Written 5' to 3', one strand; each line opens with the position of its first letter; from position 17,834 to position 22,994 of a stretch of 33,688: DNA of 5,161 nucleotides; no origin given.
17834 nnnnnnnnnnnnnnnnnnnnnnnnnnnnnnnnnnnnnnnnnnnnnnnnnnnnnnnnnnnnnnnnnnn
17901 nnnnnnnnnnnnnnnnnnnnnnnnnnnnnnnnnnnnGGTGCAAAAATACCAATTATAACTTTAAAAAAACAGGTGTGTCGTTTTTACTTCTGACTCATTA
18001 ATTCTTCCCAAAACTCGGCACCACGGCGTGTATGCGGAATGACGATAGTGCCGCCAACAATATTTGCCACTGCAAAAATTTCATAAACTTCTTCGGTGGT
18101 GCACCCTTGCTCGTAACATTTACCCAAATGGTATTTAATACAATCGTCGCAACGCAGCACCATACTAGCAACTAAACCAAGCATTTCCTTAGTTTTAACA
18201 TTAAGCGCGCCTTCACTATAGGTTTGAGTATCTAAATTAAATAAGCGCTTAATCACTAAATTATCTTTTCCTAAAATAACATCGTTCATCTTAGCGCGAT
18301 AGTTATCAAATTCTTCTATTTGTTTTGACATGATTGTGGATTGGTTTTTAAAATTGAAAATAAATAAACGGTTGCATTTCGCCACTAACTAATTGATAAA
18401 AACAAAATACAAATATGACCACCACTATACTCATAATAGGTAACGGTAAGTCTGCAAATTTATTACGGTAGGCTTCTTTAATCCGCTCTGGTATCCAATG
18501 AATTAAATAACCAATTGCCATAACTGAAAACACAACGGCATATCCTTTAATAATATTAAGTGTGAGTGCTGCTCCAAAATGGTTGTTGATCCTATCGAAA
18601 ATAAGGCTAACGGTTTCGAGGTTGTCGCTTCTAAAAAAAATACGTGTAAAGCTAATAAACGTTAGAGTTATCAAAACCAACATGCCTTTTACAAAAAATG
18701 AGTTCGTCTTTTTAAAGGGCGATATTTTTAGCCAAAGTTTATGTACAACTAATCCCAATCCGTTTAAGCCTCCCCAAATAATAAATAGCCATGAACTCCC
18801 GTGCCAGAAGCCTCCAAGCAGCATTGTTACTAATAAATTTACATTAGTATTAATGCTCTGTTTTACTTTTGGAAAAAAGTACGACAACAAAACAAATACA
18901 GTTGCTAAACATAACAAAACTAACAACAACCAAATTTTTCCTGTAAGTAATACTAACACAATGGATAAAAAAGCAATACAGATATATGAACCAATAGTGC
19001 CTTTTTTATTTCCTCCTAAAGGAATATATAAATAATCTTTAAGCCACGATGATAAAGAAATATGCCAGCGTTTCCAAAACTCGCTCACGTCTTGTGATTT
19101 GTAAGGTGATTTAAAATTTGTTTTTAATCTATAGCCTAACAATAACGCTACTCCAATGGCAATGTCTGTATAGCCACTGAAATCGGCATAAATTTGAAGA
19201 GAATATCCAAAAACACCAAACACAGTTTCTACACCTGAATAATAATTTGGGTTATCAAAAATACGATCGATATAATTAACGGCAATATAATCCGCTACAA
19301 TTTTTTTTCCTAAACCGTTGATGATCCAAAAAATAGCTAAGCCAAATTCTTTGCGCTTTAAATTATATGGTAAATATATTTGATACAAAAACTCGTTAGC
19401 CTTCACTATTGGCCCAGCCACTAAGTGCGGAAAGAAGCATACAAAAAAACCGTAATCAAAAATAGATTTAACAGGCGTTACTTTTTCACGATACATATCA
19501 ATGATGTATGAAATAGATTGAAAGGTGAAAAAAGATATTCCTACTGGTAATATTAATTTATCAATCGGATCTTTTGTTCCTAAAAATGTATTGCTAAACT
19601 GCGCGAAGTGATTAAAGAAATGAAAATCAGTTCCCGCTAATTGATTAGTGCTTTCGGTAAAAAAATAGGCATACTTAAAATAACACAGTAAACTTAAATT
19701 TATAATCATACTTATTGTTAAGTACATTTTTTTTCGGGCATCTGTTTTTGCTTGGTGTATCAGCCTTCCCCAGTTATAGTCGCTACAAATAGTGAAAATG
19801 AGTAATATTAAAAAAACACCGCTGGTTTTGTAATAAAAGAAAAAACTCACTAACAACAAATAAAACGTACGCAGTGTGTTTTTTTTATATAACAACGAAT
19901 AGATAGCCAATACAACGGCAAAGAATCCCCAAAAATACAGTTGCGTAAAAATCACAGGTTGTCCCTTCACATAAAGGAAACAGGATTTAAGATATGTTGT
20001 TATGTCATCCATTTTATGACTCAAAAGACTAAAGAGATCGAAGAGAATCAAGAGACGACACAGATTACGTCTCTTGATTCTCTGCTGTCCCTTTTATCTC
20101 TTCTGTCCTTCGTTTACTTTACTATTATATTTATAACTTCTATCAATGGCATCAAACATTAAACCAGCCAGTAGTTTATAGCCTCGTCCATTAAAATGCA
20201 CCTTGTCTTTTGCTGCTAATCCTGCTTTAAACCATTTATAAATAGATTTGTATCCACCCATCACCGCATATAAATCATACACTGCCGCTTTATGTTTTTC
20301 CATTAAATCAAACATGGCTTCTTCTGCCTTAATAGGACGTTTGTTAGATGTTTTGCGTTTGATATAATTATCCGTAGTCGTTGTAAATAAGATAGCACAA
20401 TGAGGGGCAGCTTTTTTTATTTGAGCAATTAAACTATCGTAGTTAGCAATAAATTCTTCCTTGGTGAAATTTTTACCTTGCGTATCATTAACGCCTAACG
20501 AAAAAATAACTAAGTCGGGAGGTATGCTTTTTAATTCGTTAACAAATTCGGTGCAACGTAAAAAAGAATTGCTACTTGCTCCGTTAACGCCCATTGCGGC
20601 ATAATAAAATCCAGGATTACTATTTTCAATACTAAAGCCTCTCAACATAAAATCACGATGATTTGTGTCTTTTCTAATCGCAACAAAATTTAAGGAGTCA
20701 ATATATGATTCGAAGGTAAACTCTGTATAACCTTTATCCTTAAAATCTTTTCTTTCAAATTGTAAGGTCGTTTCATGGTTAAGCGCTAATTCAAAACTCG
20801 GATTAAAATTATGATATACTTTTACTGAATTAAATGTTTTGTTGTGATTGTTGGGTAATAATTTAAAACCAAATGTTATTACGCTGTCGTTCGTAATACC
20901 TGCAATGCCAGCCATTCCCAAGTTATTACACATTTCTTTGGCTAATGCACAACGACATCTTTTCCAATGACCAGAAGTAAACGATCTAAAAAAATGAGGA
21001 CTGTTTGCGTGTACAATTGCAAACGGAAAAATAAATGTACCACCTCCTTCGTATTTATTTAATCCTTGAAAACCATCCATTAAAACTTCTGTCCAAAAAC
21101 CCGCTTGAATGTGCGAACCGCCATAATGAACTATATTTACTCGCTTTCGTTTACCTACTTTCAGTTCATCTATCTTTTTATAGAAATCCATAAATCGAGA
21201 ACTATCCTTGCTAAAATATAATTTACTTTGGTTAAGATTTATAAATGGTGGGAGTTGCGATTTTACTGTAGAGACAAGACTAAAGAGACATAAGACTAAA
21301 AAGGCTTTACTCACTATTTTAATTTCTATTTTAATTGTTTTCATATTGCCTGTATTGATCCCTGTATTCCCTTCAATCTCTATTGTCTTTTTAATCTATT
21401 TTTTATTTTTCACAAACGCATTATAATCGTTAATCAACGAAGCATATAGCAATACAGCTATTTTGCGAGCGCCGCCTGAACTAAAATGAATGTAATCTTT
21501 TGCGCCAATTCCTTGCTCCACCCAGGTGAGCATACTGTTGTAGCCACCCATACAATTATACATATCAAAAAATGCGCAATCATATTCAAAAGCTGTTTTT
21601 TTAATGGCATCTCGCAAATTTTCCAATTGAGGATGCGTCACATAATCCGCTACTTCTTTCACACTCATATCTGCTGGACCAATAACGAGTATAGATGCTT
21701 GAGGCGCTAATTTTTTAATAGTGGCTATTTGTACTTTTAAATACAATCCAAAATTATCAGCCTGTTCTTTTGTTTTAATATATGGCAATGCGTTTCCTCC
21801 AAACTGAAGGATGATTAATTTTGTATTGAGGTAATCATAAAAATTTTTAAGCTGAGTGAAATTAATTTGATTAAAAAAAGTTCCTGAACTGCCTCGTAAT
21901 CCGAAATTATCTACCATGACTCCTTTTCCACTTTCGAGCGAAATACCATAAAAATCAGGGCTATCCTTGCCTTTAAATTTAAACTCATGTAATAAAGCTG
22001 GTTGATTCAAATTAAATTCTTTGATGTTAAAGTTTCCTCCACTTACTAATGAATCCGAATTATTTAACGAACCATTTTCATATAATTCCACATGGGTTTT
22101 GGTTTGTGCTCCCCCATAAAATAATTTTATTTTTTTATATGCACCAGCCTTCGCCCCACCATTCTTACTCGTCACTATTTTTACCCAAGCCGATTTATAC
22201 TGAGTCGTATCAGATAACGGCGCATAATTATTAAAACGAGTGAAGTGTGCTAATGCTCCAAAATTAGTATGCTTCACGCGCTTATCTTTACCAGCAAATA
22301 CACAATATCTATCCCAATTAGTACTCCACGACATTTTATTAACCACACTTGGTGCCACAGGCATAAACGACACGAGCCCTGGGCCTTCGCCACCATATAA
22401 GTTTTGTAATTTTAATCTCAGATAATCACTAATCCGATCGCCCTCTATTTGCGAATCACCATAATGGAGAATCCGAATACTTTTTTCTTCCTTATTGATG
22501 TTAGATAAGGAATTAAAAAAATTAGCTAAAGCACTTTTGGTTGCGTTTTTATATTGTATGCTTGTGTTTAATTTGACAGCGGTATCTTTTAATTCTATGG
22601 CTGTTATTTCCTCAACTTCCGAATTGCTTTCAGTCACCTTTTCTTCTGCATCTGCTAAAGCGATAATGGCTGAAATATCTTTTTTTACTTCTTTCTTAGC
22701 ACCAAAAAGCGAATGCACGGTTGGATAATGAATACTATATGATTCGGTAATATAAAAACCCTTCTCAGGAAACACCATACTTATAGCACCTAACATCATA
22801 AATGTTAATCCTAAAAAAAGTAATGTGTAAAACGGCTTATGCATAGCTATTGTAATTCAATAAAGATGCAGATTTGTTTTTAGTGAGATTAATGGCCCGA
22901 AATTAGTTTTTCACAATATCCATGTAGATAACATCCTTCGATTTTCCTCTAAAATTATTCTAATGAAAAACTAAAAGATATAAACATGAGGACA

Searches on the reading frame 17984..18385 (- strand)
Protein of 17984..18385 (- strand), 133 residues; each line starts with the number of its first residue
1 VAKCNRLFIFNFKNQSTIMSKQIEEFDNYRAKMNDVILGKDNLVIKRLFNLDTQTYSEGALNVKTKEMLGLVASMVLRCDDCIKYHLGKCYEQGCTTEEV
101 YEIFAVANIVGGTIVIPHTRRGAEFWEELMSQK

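Call 89: search_protein_families(library=pfam, proteins=[window:17984-18385:-], max_evalue=0.00001)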
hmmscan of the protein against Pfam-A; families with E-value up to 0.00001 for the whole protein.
window:17984-18385:- (133 aa): 1 family
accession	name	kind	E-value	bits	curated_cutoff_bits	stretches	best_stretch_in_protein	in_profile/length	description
PF02627.25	CMD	-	7.7e-16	58.3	23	1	46-120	5-79/84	Carboxymuconolactone decarboxylase family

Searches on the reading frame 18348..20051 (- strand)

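Call 89: search_protein_families(library=pfam, proteins=[window:18348-20051:-], max_evalue=0.00001)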
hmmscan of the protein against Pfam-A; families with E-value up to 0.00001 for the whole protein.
window:18348-20051:- (567 aa): 1 family
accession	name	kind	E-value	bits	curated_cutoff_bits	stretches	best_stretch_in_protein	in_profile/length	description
PF03062.24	MBOAT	-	2.1e-21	77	27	1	196-351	80-255/337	MBOAT, membrane-bound O-acyltransferase family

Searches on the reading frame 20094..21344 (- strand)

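Call 89: search_protein_families(library=pfam, proteins=[window:20094-21344:-], max_evalue=0.00001)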
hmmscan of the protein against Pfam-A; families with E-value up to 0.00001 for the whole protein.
window:20094-21344:- (416 aa): 2 families
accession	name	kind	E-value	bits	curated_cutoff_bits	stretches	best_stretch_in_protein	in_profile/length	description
PF13472.12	Lipase_GDSL_2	-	5.4e-15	56.8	32.9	1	248-391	35-178/178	GDSL-like Lipase/Acylhydrolase family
PF00657.28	Lipase_GDSL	-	1.7e-08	35.3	23.6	1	243-393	33-205/208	GDSL-like Lipase/Acylhydrolase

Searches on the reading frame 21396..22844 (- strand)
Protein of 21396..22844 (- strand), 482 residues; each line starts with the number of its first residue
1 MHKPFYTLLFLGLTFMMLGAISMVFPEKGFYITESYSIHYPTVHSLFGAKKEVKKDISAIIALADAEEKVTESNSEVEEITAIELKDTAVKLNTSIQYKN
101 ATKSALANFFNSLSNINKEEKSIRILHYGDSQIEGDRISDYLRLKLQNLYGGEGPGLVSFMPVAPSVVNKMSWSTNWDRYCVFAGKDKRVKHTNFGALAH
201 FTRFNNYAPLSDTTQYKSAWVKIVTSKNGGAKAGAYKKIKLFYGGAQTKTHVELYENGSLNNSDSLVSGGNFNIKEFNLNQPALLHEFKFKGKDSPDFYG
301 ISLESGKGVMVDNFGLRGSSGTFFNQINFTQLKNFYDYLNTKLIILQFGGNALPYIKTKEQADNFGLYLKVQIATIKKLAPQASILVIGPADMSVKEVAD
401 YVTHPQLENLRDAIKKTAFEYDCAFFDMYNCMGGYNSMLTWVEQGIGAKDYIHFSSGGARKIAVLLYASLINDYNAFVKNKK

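Call 89: search_protein_families(library=pfam, proteins=[window:21396-22844:-], max_evalue=0.00001)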
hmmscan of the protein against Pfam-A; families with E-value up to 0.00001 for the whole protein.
window:21396-22844:- (482 aa): 2 families
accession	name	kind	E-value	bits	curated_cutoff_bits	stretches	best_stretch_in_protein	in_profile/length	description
PF13472.12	Lipase_GDSL_2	-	3e-08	34.8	32.9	1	308-460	32-177/178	GDSL-like Lipase/Acylhydrolase family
PF00657.28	Lipase_GDSL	-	1.9e-06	28.6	23.6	1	264-463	6-205/208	GDSL-like Lipase/Acylhydrolase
